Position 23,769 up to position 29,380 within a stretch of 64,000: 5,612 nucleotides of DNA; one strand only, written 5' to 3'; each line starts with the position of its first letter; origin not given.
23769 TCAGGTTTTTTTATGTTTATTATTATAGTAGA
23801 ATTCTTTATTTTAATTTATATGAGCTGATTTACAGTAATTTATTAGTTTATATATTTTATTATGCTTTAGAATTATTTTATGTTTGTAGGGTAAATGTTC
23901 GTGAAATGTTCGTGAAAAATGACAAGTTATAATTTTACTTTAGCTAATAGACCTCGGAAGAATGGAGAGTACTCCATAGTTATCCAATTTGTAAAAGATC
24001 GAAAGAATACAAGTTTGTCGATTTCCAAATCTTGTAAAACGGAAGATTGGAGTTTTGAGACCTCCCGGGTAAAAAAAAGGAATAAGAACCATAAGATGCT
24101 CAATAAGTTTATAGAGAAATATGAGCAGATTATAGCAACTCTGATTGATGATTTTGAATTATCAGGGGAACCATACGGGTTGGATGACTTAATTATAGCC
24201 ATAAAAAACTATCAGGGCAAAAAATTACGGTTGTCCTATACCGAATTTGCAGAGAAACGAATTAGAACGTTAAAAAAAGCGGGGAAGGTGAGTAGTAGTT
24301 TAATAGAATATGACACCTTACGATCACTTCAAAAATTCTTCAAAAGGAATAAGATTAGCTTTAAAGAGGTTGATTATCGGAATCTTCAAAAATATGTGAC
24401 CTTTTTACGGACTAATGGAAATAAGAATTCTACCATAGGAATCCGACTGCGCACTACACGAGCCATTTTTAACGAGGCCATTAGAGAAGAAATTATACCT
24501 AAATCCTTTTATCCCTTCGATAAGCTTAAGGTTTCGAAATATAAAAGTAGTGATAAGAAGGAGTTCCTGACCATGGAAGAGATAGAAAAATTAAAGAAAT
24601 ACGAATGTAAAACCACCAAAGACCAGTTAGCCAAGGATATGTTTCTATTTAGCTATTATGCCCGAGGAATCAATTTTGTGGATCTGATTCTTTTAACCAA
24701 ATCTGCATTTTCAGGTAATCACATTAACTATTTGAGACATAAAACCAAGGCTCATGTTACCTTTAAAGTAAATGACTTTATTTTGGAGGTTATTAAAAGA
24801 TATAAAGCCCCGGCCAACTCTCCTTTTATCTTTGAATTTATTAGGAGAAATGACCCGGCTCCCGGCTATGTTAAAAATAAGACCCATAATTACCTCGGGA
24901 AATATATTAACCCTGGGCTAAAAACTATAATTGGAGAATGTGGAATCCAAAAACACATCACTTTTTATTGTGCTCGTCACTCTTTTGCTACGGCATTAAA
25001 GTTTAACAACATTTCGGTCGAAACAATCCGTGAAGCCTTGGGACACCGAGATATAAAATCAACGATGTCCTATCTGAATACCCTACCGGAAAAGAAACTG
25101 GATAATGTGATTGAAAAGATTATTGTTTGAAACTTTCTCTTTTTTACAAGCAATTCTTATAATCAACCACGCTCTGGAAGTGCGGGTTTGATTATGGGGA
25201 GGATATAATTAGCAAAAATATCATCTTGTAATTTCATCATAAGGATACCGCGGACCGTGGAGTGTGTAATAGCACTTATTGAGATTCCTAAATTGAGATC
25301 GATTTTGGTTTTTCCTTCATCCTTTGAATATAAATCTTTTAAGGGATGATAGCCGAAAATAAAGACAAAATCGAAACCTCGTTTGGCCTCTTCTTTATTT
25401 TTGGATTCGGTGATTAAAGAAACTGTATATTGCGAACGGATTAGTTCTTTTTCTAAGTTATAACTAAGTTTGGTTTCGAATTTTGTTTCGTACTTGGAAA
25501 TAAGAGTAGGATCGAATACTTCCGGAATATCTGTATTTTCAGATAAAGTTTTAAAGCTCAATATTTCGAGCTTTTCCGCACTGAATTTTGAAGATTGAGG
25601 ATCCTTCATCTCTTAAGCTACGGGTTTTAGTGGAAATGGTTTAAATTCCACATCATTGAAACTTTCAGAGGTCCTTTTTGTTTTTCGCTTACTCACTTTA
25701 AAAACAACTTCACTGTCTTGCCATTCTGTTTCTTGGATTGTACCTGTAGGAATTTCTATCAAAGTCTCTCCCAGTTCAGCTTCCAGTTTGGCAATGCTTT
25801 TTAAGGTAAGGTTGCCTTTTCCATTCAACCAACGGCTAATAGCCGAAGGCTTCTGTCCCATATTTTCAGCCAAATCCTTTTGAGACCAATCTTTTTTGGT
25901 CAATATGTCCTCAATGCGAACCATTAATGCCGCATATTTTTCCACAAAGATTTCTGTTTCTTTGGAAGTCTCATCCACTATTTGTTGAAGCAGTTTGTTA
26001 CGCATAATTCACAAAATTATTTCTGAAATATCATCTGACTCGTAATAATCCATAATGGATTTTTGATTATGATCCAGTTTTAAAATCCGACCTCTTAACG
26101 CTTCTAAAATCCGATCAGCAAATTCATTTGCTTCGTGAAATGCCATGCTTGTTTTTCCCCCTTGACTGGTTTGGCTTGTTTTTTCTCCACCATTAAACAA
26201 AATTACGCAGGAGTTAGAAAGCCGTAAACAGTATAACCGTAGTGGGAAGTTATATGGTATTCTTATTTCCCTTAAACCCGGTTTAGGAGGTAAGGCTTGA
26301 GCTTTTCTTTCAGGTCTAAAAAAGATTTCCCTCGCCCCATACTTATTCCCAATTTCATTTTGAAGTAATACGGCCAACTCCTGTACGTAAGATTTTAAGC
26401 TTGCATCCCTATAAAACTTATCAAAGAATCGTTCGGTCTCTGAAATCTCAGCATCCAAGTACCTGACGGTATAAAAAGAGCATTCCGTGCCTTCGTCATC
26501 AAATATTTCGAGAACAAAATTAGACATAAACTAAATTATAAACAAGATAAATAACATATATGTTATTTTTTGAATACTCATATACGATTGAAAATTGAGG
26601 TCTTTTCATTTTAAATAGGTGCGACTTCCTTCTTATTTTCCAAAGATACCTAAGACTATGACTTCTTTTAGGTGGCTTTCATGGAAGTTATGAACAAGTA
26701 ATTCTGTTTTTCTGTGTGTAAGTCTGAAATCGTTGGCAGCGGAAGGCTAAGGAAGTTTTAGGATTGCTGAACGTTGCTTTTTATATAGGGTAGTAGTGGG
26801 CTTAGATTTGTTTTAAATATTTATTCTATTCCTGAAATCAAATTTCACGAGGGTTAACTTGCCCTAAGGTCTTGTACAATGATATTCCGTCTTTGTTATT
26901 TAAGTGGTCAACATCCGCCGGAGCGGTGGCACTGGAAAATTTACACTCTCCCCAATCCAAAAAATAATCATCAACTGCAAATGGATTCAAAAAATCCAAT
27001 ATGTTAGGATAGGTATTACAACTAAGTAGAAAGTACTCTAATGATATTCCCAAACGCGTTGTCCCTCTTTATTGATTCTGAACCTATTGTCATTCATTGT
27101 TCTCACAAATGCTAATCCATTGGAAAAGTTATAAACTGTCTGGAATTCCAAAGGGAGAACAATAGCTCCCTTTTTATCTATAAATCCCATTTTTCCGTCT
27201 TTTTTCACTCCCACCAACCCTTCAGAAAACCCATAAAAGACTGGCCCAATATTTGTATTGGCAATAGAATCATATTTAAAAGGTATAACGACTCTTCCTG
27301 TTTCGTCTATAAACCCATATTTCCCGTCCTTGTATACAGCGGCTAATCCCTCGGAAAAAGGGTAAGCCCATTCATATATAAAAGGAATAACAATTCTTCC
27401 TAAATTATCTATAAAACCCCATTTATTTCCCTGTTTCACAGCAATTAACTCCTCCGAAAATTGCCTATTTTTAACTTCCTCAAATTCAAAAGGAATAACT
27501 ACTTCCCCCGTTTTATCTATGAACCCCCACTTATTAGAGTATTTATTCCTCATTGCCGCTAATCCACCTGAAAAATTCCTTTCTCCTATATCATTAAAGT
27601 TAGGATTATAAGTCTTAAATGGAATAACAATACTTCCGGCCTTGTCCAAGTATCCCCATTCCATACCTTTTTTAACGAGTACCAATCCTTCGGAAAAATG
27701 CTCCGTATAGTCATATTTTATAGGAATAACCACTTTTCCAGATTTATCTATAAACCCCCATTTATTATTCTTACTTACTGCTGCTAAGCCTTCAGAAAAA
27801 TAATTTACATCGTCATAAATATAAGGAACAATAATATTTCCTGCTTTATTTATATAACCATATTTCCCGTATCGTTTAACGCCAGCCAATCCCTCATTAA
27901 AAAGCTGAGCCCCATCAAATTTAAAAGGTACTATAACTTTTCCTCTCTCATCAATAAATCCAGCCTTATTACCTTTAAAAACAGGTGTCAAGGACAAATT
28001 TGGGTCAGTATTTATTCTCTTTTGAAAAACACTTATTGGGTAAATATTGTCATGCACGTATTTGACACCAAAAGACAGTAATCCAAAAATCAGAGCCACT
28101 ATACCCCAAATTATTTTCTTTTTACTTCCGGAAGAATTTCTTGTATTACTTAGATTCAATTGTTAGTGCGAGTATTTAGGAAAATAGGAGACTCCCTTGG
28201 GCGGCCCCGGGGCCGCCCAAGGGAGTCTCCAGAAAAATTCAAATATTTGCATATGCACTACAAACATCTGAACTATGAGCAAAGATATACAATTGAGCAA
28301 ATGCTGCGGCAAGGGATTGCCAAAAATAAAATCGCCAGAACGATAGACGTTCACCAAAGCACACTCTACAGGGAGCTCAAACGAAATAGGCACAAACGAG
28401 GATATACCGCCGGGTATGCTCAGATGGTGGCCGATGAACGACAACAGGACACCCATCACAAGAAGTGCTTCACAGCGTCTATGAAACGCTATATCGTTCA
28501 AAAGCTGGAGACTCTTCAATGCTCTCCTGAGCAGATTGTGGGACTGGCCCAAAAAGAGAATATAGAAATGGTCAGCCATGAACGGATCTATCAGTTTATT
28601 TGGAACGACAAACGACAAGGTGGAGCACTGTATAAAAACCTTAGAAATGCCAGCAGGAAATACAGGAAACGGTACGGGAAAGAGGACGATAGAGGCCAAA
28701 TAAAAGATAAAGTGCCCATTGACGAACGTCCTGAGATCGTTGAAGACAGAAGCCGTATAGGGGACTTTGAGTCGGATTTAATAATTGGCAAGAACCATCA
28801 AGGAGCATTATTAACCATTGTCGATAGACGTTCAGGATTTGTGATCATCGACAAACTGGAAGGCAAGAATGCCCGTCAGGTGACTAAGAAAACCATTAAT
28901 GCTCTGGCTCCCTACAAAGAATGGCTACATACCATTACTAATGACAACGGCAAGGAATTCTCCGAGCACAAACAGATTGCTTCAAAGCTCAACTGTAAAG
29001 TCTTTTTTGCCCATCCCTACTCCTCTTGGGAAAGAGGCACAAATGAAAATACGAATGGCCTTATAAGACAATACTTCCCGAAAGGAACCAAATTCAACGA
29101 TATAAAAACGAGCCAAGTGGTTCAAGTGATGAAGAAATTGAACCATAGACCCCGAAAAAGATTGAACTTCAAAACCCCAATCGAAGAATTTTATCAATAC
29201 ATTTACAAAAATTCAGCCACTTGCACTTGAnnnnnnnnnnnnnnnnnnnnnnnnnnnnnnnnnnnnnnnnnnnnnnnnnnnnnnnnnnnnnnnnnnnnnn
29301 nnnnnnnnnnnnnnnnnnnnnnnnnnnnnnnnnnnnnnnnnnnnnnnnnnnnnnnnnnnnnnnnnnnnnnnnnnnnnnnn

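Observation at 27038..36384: Island-borne operon: FHA-FHA-ABC exporter + membrane STPK + PP2C-M48 fusion + second STPK + WG-repeat protein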

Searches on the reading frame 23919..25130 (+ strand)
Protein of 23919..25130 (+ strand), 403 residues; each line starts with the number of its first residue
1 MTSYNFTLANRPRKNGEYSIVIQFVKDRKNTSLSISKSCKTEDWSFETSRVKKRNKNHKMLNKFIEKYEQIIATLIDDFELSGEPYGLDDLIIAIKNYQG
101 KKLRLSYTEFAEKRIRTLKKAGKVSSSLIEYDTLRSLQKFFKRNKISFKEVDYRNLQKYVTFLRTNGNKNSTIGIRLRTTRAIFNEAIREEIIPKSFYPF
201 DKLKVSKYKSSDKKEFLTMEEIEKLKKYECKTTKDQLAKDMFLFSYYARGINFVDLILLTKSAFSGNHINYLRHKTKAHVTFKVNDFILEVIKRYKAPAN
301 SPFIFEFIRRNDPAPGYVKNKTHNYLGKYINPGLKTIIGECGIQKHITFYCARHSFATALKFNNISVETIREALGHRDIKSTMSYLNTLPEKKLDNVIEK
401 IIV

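Call 7: search_protein_families(library=pfam, proteins=[window:23919-25130:+], max_evalue=0.001)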
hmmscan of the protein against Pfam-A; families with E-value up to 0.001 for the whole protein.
window:23919-25130:+ (403 aa): 4 families
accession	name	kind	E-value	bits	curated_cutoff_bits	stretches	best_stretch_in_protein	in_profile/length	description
PF13102.12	Phage_int_SAM_5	-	6.2e-17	62.2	22.3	1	108-202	3-95/98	Phage integrase SAM-like domain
PF17293.8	Arm-DNA-bind_5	-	3.8e-13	50.2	22.6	1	10-86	6-81/87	Arm DNA-binding domain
PF00589.27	Phage_integrase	-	6.4e-12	46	27.1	1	216-388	2-168/172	Phage integrase family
PF02899.23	Phage_int_SAM_1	-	0.00023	21.8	22.3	1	132-190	24-82/83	Phage integrase, N-terminal SAM-like domain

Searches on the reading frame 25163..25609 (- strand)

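Call 7: search_protein_families(library=pfam, proteins=[window:25163-25609:-], max_evalue=0.001)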
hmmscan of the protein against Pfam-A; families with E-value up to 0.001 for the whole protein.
window:25163-25609:- (148 aa): 0 families

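Call 9: search_protein_families(library=padloc, proteins=[window:25163-25609:-], max_evalue=0.01)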
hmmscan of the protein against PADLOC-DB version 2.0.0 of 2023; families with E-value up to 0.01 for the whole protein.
window:25163-25609:- (148 aa): 1 family
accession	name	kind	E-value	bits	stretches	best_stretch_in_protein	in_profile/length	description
PDLC04763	PDC-M64C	-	7.7e-18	63.4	1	8-143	5-137/146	-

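Call 10: search_protein_families(library=ncbifam, proteins=[window:25163-25609:-], max_evalue=0.001)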
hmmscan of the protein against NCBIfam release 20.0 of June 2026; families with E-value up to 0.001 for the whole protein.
window:25163-25609:- (148 aa): 0 families

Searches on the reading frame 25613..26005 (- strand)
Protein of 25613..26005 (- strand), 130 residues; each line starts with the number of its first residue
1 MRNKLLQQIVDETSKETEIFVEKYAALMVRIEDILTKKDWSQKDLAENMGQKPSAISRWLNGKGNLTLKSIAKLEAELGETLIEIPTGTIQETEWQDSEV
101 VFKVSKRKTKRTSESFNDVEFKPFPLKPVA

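Call 7: search_protein_families(library=pfam, proteins=[window:25613-26005:-], max_evalue=0.001)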
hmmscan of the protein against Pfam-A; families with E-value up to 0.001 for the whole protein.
window:25613-26005:- (130 aa): 3 families
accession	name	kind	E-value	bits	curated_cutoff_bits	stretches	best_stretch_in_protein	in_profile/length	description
PF01381.28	HTH_3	-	6.4e-12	45.8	23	1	31-84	1-54/55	Helix-turn-helix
PF13744.12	HTH_37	-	1.1e-05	25.6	27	1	15-74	8-64/80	Helix-turn-helix domain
PF13443.12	HTH_26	-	1.6e-05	25.5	22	1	30-79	1-51/63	Cro/C1-type HTH DNA-binding domain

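Call 9: search_protein_families(library=padloc, proteins=[window:25613-26005:-], max_evalue=0.01)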
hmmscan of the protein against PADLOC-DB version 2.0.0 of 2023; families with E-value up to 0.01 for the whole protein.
window:25613-26005:- (130 aa): 14 families
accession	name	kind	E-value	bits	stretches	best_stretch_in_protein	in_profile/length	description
PDLC04760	PDC-M64C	-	7.5e-31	104.4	1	1-87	1-87/93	-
PDLC04757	PDC-M64B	-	4e-22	76.5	1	13-105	16-106/128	-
PDLC04758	PDC-M64B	-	2.2e-20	71.3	1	9-119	13-115/123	-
PDLC04759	PDC-M64B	-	1.9e-18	64.8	1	1-102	1-105/135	-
PDLC04762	PDC-M64C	-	1.2e-12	45.7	1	21-90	22-91/97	-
PDLC04761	PDC-M64C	-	4.1e-11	41.3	1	26-89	33-96/100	-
PDLC03982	PD-Lambda-2_B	-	8.2e-05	20.1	1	34-90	67-125/402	-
PDLC04775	PDC-M69A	-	0.00012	20.6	1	25-81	6-62/113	-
PDLC04142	capH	-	0.00077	18.5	1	25-85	5-65/103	capH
PDLC03951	RmrA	-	0.0011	16.1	1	30-83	12-65/400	-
PDLC03948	RmrA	-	0.0018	15.3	1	30-78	12-60/397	-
PDLC03665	Control_protein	-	0.0026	16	1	36-85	19-68/77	control protein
PDLC03954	RmrA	-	0.0052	13.8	1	37-118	21-100/380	-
PDLC03956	RmrA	-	0.0078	13.3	1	40-78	23-61/399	-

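Call 10: search_protein_families(library=ncbifam, proteins=[window:25613-26005:-], max_evalue=0.001)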
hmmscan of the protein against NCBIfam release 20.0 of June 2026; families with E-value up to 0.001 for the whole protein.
window:25613-26005:- (130 aa): 4 families
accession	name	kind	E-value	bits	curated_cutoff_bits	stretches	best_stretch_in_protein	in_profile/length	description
TIGR00270.2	TIGR00270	equivalog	5.9e-06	26.2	110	1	18-92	70-141/159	multiprotein bridging factor aMBF1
NF038310.1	lysogeny_AimR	equivalog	0.00044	19.4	70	1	31-74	1-44/365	AimR family lysis-lysogeny pheromone receptor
TIGR03830.1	CxxCG_CxxCG_HTH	subfamily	0.00052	19.8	61.8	1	10-64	47-103/127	type II TA system antitoxin MqsA family protein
NF007271.0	PRK09726.1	equivalog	0.00073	19.5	79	1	34-87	20-75/88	type II toxin-antitoxin system antitoxin HipB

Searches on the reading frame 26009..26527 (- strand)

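Call 7: search_protein_families(library=pfam, proteins=[window:26009-26527:-], max_evalue=0.001)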
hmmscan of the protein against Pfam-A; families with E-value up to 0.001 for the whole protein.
window:26009-26527:- (172 aa): 0 families

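Call 9: search_protein_families(library=padloc, proteins=[window:26009-26527:-], max_evalue=0.01)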
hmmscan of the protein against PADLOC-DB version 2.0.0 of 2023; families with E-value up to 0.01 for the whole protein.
window:26009-26527:- (172 aa): 5 families
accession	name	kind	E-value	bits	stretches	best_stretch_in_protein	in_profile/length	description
PDLC04753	PDC-M64B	-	1.6e-38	130.2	1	1-167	1-174/176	-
PDLC04755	PDC-M64B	-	3.6e-32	109.7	1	2-160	2-160/166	-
PDLC04754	PDC-M64B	-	3.5e-30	102.9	1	1-121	1-127/131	-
PDLC04752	PDC-M64A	-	2.9e-21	74.1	1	16-158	16-164/174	-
PDLC04756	PDC-M64B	-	1e-19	69.2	1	5-141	5-133/160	-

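Call 10: search_protein_families(library=ncbifam, proteins=[window:26009-26527:-], max_evalue=0.001)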
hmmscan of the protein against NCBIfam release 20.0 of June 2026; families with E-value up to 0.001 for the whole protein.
window:26009-26527:- (172 aa): 0 families

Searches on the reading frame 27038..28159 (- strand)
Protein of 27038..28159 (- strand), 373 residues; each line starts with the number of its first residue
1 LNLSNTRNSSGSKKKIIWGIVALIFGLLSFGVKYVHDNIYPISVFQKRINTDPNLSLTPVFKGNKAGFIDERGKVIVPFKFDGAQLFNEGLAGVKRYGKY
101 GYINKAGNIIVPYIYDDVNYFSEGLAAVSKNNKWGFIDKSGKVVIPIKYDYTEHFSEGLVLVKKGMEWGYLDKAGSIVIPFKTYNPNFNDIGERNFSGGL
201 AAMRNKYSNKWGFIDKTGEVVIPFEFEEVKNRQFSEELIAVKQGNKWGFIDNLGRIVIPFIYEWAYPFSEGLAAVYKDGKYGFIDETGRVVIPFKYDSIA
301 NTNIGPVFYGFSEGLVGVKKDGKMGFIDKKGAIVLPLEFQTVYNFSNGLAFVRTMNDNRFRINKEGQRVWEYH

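Call 4: search_protein_families(library=pfam, proteins=[window:27038-28159:-], max_evalue=0.01)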
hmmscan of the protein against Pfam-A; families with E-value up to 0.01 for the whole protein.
window:27038-28159:- (373 aa): 2 families
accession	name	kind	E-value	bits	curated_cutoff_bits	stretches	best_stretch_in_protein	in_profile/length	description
PF14903.11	WG_beta_rep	-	3.6e-92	302.4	25.6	7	247-281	1-35/35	WG containing repeat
PF06970.17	RepA_N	-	0.0014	18.9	30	0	204-232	33-61/76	Replication initiator protein A (RepA) N-terminus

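Call 9: search_protein_families(library=padloc, proteins=[window:27038-28159:-], max_evalue=0.01)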
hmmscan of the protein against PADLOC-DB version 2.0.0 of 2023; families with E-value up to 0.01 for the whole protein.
window:27038-28159:- (373 aa): 0 families

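Call 10: search_protein_families(library=ncbifam, proteins=[window:27038-28159:-], max_evalue=0.001)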
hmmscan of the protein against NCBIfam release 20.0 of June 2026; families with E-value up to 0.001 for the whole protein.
window:27038-28159:- (373 aa): 1 family
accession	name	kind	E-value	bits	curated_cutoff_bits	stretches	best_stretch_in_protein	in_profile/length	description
NF001477.0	PRK00326.2-4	equivalog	0.00043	20.2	162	0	210-242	8-40/155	division/cell wall cluster transcriptional repressor MraZ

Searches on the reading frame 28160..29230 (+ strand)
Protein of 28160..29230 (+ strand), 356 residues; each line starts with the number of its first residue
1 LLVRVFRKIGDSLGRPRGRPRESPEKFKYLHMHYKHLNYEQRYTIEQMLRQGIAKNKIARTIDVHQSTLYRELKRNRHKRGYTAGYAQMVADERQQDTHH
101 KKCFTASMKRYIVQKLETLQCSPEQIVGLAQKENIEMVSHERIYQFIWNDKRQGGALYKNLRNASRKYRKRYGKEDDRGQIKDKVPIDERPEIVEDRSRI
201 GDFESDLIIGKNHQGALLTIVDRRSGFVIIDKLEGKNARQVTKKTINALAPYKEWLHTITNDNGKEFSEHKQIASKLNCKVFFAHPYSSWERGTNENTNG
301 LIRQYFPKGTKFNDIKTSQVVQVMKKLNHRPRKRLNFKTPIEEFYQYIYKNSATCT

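Call 4: search_protein_families(library=pfam, proteins=[window:28160-29230:+], max_evalue=0.01)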
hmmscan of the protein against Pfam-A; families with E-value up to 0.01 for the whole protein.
window:28160-29230:+ (356 aa): 5 families
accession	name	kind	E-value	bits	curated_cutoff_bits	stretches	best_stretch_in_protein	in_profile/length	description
PF13936.12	HTH_38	-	1.4e-11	44.4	27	1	33-76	1-44/44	Helix-turn-helix domain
PF00665.32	rve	-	2.2e-06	28.3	32.6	1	206-289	11-102/102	Integrase core domain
PF02796.21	HTH_7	-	0.00046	20.7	23.8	1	44-72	13-41/45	Helix-turn-helix domain of resolvase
PF13565.12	HTH_32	-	0.002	19.1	33.7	1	68-146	1-72/73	Homeodomain-like domain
PF13384.12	HTH_23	-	0.0064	16.7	24.6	0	42-78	7-43/50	Homeodomain-like domain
